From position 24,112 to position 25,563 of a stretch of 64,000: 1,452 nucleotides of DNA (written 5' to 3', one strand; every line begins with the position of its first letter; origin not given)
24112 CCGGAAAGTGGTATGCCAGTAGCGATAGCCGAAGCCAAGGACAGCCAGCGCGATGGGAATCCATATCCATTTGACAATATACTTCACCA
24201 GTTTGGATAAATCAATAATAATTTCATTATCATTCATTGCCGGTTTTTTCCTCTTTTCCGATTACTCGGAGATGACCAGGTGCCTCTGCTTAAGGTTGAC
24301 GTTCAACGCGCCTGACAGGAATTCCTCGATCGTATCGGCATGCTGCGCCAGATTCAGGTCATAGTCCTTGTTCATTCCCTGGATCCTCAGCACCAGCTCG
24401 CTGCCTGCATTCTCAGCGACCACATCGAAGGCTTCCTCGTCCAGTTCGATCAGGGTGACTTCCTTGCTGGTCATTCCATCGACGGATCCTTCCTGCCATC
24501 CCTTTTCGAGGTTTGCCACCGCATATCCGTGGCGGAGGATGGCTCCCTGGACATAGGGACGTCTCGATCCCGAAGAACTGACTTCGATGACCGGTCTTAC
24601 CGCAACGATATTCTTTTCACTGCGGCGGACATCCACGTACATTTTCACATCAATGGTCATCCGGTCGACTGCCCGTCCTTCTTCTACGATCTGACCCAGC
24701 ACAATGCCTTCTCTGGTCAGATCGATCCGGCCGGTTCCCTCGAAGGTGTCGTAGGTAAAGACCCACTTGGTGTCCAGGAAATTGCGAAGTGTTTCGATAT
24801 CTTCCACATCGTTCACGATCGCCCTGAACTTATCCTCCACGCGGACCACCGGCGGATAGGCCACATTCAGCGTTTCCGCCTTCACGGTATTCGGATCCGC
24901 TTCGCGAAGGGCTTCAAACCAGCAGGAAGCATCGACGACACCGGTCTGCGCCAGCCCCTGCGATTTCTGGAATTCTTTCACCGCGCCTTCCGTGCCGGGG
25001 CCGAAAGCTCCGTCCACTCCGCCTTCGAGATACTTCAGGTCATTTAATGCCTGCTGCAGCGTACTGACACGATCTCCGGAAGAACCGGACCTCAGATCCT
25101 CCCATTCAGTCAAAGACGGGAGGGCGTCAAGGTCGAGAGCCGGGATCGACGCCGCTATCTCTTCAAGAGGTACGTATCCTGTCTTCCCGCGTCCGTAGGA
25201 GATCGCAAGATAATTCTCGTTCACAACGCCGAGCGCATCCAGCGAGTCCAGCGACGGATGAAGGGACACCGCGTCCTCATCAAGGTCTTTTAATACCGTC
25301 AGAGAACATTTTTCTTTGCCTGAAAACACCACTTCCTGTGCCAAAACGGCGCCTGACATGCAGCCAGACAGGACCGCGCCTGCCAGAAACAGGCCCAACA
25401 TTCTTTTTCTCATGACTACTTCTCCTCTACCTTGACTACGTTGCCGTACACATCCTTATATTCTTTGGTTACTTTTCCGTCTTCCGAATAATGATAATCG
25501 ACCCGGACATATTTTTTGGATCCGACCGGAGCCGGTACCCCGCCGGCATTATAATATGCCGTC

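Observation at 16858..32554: Giant secreted YD-like repeat proteins embedded inside an exopolysaccharide operon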

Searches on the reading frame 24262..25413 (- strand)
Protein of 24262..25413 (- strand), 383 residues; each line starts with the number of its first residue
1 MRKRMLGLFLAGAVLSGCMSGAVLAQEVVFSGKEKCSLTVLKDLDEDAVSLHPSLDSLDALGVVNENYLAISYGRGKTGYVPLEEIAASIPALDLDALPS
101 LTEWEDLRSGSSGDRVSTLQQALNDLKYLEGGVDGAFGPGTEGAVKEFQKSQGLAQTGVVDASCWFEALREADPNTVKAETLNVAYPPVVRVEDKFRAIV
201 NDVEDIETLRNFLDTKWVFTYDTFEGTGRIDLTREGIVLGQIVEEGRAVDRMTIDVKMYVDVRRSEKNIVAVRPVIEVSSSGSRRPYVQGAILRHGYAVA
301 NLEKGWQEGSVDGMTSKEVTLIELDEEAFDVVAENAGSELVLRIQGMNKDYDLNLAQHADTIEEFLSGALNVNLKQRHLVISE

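Call 8: search_protein_families(library=pfam, proteins=[window:24262-25413:-], max_evalue=0.001)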
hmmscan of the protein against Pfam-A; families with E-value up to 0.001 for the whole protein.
window:24262-25413:- (383 aa): 1 family
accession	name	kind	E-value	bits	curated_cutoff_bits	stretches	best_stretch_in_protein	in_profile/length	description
PF01471.23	PG_binding_1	-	3.5e-18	66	23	1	112-165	1-54/57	Putative peptidoglycan binding domain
